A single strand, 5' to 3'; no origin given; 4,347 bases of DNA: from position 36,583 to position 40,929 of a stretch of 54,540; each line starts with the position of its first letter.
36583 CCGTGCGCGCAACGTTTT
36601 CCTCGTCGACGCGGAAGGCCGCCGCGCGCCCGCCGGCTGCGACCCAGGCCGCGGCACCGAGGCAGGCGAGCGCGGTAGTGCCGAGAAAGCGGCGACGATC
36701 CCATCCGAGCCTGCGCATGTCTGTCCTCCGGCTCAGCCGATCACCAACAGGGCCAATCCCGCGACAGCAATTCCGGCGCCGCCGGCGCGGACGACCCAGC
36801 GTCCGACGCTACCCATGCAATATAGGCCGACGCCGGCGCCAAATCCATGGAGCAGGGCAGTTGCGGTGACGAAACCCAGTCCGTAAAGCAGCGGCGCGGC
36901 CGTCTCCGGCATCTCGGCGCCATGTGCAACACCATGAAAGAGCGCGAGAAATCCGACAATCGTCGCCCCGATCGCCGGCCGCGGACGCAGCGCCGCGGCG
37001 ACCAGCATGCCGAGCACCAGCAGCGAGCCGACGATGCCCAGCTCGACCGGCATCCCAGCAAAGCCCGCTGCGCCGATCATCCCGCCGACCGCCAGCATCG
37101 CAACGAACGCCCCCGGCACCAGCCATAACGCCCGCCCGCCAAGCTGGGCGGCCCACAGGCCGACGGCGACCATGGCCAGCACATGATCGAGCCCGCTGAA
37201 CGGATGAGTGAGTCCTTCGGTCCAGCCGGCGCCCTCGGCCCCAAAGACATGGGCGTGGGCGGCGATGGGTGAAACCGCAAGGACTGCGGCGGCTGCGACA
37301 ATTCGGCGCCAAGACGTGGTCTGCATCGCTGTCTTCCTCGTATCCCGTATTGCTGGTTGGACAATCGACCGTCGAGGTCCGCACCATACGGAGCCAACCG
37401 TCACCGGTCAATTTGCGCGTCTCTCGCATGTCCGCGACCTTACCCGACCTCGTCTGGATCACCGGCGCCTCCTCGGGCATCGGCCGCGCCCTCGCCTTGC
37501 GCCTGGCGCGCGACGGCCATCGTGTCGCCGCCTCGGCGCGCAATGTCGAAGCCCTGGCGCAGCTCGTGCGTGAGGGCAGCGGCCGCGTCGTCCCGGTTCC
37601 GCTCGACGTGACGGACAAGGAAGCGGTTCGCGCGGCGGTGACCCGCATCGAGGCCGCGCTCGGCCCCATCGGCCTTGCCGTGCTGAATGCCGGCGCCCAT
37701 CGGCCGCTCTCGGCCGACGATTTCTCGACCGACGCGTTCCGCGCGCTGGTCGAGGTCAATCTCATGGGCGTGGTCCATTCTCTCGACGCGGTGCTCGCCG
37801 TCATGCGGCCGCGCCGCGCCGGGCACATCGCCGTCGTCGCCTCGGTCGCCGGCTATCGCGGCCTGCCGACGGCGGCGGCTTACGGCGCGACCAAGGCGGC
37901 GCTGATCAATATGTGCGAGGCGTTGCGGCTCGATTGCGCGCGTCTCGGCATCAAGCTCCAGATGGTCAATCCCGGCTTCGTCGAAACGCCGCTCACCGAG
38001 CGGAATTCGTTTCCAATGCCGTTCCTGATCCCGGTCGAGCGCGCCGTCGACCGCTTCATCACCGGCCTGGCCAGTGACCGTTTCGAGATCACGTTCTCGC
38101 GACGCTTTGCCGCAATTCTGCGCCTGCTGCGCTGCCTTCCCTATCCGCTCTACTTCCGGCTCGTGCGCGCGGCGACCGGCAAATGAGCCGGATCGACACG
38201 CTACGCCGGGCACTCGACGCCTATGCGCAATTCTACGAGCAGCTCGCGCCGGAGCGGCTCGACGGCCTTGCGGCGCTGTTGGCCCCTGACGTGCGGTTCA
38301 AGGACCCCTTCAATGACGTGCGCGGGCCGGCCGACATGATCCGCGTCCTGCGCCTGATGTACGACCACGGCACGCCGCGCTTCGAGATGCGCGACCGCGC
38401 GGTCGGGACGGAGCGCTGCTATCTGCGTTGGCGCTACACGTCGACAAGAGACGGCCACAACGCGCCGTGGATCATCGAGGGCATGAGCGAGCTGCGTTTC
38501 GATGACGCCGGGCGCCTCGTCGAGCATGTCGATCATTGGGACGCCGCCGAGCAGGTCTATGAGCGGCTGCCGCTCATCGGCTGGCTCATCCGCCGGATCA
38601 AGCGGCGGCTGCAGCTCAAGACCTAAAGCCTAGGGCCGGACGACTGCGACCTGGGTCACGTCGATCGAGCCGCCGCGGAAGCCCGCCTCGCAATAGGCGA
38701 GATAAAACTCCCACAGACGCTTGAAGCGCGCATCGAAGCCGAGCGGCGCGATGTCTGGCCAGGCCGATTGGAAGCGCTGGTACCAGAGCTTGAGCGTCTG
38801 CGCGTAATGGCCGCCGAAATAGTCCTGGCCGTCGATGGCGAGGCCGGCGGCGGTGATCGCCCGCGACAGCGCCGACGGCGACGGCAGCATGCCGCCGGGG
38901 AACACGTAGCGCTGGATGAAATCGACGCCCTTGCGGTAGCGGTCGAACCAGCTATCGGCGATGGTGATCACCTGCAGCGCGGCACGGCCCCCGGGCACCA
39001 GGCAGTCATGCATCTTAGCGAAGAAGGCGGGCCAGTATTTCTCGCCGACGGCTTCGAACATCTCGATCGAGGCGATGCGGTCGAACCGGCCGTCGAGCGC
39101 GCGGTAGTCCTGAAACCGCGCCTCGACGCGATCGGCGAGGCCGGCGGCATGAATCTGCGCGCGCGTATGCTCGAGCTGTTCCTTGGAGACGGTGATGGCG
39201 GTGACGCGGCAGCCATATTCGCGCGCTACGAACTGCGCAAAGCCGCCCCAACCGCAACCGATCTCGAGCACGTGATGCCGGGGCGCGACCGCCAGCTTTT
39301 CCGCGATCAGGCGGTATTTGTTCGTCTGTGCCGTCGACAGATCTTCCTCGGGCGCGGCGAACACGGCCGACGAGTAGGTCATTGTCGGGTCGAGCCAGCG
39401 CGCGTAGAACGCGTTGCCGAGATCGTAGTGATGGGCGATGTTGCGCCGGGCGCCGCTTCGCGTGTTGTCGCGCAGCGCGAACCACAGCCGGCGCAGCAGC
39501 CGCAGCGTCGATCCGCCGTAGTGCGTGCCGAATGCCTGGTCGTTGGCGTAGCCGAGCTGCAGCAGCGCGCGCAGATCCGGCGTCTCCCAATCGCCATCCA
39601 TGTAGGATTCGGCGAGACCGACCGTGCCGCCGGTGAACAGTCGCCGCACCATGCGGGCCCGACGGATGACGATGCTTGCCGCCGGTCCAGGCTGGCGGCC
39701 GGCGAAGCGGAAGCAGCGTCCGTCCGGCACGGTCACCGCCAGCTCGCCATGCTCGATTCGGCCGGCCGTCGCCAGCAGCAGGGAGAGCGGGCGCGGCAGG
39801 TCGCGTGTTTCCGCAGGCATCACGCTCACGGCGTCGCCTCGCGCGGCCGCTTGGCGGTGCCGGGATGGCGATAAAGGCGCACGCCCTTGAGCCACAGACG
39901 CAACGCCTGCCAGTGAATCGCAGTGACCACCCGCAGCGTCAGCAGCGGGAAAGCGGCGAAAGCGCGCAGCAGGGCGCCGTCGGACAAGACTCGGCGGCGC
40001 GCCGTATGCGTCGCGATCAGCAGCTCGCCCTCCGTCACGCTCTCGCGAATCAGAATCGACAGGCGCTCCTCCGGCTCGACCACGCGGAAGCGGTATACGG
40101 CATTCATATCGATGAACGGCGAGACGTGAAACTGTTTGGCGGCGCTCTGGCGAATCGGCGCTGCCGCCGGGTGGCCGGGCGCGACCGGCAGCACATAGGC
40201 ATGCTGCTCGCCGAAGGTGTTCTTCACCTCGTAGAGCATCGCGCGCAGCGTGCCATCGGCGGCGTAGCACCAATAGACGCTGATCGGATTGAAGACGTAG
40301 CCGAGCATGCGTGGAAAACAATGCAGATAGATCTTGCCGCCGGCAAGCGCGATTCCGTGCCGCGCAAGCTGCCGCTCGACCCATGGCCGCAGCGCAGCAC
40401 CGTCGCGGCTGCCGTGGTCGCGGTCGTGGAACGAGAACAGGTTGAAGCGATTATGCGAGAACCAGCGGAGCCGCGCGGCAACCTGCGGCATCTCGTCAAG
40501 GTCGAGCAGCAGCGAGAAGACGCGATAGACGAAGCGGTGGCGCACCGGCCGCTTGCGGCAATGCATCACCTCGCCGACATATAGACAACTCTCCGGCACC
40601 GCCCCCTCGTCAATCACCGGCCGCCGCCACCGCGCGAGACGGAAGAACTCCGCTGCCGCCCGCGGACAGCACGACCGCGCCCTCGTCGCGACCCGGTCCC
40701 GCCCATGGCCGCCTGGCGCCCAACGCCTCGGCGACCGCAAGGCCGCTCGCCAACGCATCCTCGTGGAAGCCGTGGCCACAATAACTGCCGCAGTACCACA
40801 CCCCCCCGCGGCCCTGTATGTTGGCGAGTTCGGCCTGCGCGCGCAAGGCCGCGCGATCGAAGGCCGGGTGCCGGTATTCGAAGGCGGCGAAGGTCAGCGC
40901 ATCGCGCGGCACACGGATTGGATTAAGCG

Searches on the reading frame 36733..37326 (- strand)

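Call 91: search_protein_families(library=pfam, proteins=[window:36733-37326:-], max_evalue=0.001)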
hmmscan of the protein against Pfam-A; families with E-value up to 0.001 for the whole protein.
window:36733-37326:- (197 aa): 1 family
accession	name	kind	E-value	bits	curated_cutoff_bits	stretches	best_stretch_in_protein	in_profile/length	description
PF04955.18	HupE_UreJ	-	4.5e-48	163.5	23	1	17-193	4-179/179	HupE / UreJ protein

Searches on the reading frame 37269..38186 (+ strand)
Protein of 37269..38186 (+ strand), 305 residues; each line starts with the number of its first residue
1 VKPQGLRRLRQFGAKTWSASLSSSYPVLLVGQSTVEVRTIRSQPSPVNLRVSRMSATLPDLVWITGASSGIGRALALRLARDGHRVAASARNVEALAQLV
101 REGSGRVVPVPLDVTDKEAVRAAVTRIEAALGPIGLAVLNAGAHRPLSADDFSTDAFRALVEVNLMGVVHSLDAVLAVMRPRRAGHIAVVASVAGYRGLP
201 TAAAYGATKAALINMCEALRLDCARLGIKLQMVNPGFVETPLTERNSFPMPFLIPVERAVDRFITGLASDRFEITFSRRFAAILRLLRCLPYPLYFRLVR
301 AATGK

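Call 21: search_protein_families(library=pfam, proteins=[window:37269-38186:+], max_evalue=0.001)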
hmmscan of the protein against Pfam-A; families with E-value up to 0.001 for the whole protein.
window:37269-38186:+ (305 aa): 5 families
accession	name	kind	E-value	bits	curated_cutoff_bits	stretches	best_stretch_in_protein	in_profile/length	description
PF00106.31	adh_short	-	9.6e-47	159.4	26.6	1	62-245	3-189/195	short chain dehydrogenase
PF13561.12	adh_short_C2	-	6e-33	114.8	27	1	66-245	1-183/236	Enoyl-(Acyl carrier protein) reductase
PF08659.16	KR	-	1.9e-12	47.9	22.6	1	62-219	3-163/180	KR domain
PF13460.12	NAD_binding_10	-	1.1e-05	25.9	27.2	1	66-129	1-63/184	NAD(P)H-binding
PF01370.27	Epimerase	-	2.5e-05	24.2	20.9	1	63-220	2-157/240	NAD dependent epimerase/dehydratase family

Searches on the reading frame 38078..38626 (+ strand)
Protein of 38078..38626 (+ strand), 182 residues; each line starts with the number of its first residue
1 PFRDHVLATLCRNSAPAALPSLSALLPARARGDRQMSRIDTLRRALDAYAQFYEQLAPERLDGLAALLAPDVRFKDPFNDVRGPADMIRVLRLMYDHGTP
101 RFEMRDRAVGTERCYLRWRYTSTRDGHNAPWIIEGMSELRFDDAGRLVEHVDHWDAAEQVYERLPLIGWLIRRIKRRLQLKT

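Call 91: search_protein_families(library=pfam, proteins=[window:38078-38626:+], max_evalue=0.001)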
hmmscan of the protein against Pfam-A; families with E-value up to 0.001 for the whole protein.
window:38078-38626:+ (182 aa): 1 family
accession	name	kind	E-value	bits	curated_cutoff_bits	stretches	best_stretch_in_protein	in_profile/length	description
PF12680.13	SnoaL_2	-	2.7e-15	57.2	27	1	50-150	2-102/102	SnoaL-like domain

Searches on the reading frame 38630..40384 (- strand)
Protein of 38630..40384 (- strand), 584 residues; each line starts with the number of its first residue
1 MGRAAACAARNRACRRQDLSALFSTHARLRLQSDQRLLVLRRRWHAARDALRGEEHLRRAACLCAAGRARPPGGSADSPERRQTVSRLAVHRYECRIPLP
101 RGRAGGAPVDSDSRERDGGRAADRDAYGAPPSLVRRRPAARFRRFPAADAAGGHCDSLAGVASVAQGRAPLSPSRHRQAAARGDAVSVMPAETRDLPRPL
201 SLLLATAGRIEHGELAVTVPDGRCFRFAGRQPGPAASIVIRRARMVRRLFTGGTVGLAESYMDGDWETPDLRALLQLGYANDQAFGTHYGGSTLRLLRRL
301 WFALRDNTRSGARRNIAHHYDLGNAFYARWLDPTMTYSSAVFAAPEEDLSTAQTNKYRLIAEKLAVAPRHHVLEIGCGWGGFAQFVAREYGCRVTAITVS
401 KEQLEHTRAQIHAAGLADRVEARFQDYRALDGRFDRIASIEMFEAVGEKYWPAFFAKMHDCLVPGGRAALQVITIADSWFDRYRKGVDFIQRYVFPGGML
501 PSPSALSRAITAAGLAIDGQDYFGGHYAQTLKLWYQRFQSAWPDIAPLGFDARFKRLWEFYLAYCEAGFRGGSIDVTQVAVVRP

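Call 21: search_protein_families(library=pfam, proteins=[window:38630-40384:-], max_evalue=0.001)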
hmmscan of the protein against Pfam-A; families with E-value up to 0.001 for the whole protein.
window:38630-40384:- (584 aa): 8 families
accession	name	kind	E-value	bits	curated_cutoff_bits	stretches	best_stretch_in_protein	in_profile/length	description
PF02353.26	CMAS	-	1.1e-85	287.7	27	1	312-579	6-273/273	Mycolic acid cyclopropane synthetase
PF13649.12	Methyltransf_25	-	9.5e-17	61.9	27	1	372-466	1-97/97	Methyltransferase domain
PF08241.18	Methyltransf_11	-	2.1e-13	51.2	21.2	1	373-469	1-94/95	Methyltransferase domain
PF08242.18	Methyltransf_12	-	1.2e-12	48.8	30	1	373-467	1-97/98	Methyltransferase domain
PF13489.12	Methyltransf_23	-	1.6e-12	47.9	27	1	368-517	22-161/164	Methyltransferase domain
PF05175.20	MTS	-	3.1e-05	24.1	23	1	340-467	9-135/170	Methyltransferase small domain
PF01728.25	FtsJ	-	3.6e-05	24.2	24.1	1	360-409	12-65/181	FtsJ-like methyltransferase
PF13847.12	Methyltransf_31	-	4.2e-05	23.7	27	1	371-471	6-110/145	Methyltransferase domain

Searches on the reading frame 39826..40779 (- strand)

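Call 21: search_protein_families(library=pfam, proteins=[window:39826-40779:-], max_evalue=0.001)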
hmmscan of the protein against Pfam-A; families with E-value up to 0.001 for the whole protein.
window:39826-40779:- (317 aa): 1 family
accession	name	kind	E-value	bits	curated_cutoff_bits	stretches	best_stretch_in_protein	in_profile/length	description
PF07103.16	DUF1365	-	8.9e-87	291.1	25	1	66-306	1-233/235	Protein of unknown function (DUF1365)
